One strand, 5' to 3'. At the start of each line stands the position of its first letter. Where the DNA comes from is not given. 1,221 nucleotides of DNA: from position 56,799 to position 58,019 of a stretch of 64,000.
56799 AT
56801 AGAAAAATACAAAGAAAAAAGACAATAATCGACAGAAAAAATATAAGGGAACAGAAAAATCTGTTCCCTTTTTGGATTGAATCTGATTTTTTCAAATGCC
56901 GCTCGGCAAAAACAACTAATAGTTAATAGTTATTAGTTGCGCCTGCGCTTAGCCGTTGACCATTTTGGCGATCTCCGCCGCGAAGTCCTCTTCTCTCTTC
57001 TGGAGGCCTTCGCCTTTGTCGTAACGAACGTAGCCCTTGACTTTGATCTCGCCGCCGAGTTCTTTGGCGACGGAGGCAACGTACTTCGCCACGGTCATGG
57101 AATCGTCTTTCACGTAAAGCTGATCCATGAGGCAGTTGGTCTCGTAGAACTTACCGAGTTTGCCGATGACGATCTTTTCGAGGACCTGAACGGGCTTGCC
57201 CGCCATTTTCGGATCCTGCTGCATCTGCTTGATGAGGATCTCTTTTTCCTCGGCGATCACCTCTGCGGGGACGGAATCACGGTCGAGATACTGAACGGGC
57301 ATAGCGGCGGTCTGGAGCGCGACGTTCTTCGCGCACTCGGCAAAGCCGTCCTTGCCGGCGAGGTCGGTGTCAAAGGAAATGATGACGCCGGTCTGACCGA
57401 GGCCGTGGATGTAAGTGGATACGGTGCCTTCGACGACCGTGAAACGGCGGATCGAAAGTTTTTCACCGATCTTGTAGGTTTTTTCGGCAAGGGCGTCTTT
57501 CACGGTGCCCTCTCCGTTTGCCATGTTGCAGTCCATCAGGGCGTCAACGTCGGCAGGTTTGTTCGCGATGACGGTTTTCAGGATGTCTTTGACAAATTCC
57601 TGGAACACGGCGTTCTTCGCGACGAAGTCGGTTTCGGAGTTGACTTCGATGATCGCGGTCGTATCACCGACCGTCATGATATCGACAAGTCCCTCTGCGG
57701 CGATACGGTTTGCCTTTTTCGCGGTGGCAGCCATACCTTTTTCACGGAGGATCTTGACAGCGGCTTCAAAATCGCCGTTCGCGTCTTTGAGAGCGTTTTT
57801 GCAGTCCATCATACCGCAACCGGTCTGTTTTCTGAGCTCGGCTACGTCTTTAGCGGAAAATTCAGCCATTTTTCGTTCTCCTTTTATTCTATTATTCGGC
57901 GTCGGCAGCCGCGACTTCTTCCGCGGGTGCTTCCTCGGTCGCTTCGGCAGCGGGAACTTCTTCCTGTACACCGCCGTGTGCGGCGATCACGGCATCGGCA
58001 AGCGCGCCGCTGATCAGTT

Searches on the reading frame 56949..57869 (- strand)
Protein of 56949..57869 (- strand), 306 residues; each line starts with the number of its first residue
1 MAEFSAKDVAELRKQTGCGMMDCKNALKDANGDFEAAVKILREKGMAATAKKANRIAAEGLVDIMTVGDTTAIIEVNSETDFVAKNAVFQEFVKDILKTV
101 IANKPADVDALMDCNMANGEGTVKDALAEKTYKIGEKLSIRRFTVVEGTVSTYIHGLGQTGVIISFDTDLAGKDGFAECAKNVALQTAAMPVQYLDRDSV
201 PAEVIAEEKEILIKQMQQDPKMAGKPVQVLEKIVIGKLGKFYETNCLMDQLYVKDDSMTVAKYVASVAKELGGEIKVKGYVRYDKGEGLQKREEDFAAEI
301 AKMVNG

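Call 8: find_encoding_contigs(protein=window:56952-57869:-, flank=10000, max_places=10)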
Protein seq(306 aa) (306 aa): no gene with exactly this product is on record in the collection.

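Call 28: find_homologous_proteins(query=window:56949-57869:-, max_evalue=1e-60)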
Query window:56949-57869:- (306 aa): 7623 proteins with E <= 1e-60 among 8000 candidates; the best 120 are listed.
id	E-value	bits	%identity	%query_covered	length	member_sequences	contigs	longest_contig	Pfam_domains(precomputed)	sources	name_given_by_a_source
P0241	1.2e-191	653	100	100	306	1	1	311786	PF00889.26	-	-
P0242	1.1e-180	617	94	100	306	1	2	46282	PF00889.26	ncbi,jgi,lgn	-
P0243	1.1e-168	578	87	100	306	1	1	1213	PF00889.26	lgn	-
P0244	2.8e-168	577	89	100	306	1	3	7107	PF00889.26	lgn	-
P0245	4.0e-168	576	87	100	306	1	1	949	PF00889.26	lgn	-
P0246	7.6e-167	572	87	100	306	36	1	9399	PF00889.26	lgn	-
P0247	2.0e-165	567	86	100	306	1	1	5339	PF00889.26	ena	-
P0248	9.4e-164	562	86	100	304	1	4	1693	PF00889.26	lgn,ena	-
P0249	2.0e-163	561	85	100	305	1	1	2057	PF00889.26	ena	-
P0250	2.5e-163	560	85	100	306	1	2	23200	PF22566.3,PF00889.26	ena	-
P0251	3.2e-163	560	86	99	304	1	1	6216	PF00889.26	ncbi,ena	-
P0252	1.3e-162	558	85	100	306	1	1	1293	PF00889.26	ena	-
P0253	1.4e-162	558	85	99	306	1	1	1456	PF00889.26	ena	-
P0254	3.1e-162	557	76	100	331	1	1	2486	PF00889.26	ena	-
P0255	4.3e-162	556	86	100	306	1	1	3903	PF00889.26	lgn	-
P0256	1.2e-161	555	84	100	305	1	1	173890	PF00889.26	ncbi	-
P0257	1.4e-161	555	84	100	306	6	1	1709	PF00889.26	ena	-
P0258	2.0e-161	554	84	100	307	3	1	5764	PF00889.26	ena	-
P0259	2.7e-161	554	85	100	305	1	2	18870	PF00889.26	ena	-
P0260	2.8e-161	554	85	100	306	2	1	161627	PF00889.26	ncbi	-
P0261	3.4e-161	553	85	100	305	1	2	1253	PF00889.26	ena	-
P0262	4.1e-161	553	84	99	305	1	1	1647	PF22566.3,PF00889.26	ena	-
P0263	4.6e-161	553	84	100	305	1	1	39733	PF00889.26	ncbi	-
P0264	5.8e-161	553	84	100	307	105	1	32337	PF00889.26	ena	-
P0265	8.4e-161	552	85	100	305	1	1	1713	PF00889.26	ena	-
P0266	9.2e-161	552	83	100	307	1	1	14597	PF00889.26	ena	-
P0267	9.7e-161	552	84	100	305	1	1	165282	PF00889.26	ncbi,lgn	-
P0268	1.1e-160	552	83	99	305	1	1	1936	PF22566.3,PF00889.26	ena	-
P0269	1.2e-160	552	85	100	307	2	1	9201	PF00889.26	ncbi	-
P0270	1.5e-160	551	83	100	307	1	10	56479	PF00889.26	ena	-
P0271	1.8e-160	551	84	100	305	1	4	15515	PF00889.26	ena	-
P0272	2.1e-160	551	84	100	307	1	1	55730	PF00889.26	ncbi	-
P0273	2.9e-160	550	83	100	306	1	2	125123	PF00889.26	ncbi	-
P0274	3.7e-160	550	83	100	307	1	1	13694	PF00889.26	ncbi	-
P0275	6.1e-160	549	84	100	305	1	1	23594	PF00889.26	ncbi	-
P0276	6.2e-160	549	83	100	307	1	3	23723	PF00889.26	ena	-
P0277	6.6e-160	549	84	100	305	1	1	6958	PF00889.26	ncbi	-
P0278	7.3e-160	549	84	100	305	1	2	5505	PF00889.26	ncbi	-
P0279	7.7e-160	549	84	100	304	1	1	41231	PF00889.26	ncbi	-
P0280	8.2e-160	549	84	100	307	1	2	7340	PF00889.26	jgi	-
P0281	8.4e-160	549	84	100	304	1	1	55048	PF00889.26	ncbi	-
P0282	1.1e-159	548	83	100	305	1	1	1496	PF00889.26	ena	-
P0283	1.2e-159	548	84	100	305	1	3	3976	PF00889.26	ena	-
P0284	1.2e-159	548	82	100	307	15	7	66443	PF00889.26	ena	-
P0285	1.3e-159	548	83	100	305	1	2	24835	PF00889.26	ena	-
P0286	1.3e-159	548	84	100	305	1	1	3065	PF00889.26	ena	-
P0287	1.3e-159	548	84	100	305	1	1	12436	PF00889.26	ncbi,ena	-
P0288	1.4e-159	548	84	100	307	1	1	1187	PF00889.26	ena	-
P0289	1.6e-159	548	84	100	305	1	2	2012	PF00889.26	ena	-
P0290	1.6e-159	548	84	100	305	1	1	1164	PF00889.26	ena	-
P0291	2.0e-159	548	83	100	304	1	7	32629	PF00889.26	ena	-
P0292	2.3e-159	547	83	100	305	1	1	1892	PF00889.26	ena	-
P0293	2.5e-159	547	84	100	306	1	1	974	PF00889.26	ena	-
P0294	2.6e-159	547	84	100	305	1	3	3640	PF00889.26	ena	-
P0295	2.6e-159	547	83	100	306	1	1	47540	PF00889.26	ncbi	-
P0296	3.0e-159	547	83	100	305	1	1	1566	PF00889.26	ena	-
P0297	3.1e-159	547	84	100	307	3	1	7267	PF00889.26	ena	-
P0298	3.5e-159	547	83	100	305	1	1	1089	PF00889.26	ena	-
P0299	3.6e-159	547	83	100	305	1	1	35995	PF00889.26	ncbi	-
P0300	4.3e-159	546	84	100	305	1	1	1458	PF00889.26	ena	-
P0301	4.7e-159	546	84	100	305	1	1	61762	PF00889.26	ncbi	-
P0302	4.9e-159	546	84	100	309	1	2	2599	PF00889.26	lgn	-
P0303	5.1e-159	546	83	100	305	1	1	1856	PF00889.26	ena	-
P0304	5.8e-159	546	83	100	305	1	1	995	PF22566.3,PF00889.26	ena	-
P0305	6.4e-159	546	84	100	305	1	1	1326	PF00889.26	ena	-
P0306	6.6e-159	546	82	100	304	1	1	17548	PF00889.26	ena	-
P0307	6.7e-159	546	83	100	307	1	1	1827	PF00889.26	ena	-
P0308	6.8e-159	546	84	100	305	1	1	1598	PF00889.26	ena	-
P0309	6.8e-159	546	84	100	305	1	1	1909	PF00889.26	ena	-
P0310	6.8e-159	546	84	100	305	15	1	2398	PF00889.26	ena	-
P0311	6.8e-159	546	82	100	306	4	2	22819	PF25025.1,PF22566.3,PF00889.26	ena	-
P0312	7.2e-159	546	84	100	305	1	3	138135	PF22566.3,PF00889.26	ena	-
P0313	7.4e-159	546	84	100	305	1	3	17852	PF00889.26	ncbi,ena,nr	ncbi:MAG: elongation factor Ts [Clostridia bacterium]|nr:elongation factor Ts [Clostridia bacterium]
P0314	7.5e-159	546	83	100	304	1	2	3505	PF00889.26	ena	-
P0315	7.9e-159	546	81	100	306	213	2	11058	PF22566.3,PF00889.26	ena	-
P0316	8.3e-159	546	83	100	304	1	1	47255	PF00889.26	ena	-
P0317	1.0e-158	545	84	100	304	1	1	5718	PF00889.26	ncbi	-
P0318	1.1e-158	545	83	100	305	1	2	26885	PF00889.26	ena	-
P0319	1.1e-158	545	83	100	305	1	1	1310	PF00889.26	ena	-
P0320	1.1e-158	545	84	100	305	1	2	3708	PF00889.26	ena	-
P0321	1.3e-158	545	84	100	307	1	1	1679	PF00889.26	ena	-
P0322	1.3e-158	545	83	100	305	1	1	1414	PF00889.26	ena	-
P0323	1.4e-158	545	82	100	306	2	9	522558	PF00889.26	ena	-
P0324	1.4e-158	545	83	100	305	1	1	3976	PF00889.26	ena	-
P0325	1.4e-158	545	84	100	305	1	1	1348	PF00889.26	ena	-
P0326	1.5e-158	545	84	100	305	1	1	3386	PF00889.26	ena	-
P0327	1.7e-158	544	83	100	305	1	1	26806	PF00889.26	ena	-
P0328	1.9e-158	544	82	100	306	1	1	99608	PF00889.26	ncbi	-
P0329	2.1e-158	544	83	100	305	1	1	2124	PF00889.26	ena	-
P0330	2.2e-158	544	84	100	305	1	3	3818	PF00889.26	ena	-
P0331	2.2e-158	544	83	100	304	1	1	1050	PF00889.26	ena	-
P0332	2.3e-158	544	83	100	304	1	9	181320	PF00889.26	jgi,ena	-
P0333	2.4e-158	544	83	100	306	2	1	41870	PF22566.3,PF00889.26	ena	-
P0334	2.9e-158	544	83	100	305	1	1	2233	PF00889.26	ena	-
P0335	3.0e-158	544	83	100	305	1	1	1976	PF00889.26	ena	-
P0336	3.2e-158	544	83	100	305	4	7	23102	PF00889.26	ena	-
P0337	3.2e-158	544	83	100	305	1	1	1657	PF00889.26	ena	-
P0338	3.3e-158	544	84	100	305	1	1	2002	PF00889.26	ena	-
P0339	3.3e-158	544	83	100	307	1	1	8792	PF00889.26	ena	-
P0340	3.7e-158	543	83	100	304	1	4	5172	PF00889.26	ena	-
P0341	4.0e-158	543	83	99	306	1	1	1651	PF00889.26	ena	-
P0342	4.4e-158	543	82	100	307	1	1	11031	PF00889.26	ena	-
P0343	4.4e-158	543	84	100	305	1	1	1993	PF00889.26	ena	-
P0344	4.4e-158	543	83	100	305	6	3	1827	PF00889.26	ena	-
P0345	4.9e-158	543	84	100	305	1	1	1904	PF00889.26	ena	-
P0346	5.1e-158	543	84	100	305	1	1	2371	PF00889.26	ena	-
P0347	5.1e-158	543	83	100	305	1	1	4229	PF00889.26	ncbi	-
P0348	5.4e-158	543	83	100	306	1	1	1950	PF22566.3,PF00889.26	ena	-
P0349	5.7e-158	543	85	100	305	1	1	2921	PF00889.26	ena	-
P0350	5.7e-158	543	84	100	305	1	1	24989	PF00889.26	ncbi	-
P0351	6.2e-158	543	83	100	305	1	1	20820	PF22566.3,PF00889.26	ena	-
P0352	7.1e-158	542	82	99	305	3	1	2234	PF00889.26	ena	-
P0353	7.3e-158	542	83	100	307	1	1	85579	PF00889.26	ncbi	-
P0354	7.4e-158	542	83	100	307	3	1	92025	PF00889.26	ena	-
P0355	7.6e-158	542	83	100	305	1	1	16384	PF00889.26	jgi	-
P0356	8.4e-158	542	83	100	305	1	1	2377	PF00889.26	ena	-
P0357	8.5e-158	542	83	100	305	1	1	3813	PF00889.26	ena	-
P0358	1.0e-157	542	84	100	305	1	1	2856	PF00889.26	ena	-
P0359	1.1e-157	542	84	100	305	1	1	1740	PF00889.26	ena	-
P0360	1.1e-157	542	83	100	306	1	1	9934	PF00889.26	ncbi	-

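Call 29: find_encoding_contigs(protein=P0244, flank=8000, max_places=4)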
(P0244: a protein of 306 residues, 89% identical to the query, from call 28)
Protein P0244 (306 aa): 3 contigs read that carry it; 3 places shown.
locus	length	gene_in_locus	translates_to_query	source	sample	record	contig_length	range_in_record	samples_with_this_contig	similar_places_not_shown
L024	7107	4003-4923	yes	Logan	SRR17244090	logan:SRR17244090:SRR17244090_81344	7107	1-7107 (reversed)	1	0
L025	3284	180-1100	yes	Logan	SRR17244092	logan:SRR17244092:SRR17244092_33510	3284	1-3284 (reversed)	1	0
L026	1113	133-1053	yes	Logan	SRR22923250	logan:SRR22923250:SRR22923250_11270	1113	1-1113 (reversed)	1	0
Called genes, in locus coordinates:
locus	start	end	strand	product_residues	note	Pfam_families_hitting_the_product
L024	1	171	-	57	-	?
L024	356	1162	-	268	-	PF20434:BD-FAE, PF00135:COesterase (weak), PF07859:Abhydrolase_3, PF00326:Peptidase_S9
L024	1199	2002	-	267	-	-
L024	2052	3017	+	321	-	PF00246:Peptidase_M14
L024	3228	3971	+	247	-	PF00318:Ribosomal_S2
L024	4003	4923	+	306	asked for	PF00889:EF_TS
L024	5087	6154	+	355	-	PF13493:DUF4118, PF00512:HisKA, PF02518:HATPase_c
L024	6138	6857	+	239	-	PF00072:Response_reg, PF00486:Trans_reg_C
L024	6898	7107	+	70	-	?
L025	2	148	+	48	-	?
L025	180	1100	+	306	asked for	PF00889:EF_TS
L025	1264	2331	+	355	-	PF13493:DUF4118, PF00512:HisKA, PF02518:HATPase_c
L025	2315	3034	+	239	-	PF00072:Response_reg, PF00486:Trans_reg_C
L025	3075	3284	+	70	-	?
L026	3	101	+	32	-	?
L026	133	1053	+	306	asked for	PF00889:EF_TS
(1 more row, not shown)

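Call 30: find_encoding_contigs(protein=P0246, flank=8000, max_places=4)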
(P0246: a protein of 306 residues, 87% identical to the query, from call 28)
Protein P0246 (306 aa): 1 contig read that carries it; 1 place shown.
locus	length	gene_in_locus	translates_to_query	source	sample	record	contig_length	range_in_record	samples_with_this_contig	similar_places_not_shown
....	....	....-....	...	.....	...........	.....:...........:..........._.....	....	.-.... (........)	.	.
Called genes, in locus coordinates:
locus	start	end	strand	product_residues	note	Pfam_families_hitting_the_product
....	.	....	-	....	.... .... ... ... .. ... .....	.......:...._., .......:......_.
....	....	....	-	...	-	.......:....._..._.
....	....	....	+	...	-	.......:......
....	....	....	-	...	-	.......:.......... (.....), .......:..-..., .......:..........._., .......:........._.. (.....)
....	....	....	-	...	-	-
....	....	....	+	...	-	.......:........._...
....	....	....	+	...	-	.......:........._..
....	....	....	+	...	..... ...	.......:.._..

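Call 31: find_encoding_contigs(protein=P0243, flank=8000, max_places=4)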
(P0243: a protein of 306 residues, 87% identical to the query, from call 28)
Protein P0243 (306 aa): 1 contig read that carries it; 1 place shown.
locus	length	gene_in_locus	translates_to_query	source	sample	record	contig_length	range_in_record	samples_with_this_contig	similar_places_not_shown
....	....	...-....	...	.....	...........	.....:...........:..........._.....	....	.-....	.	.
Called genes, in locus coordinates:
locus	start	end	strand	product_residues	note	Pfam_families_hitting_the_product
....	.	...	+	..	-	?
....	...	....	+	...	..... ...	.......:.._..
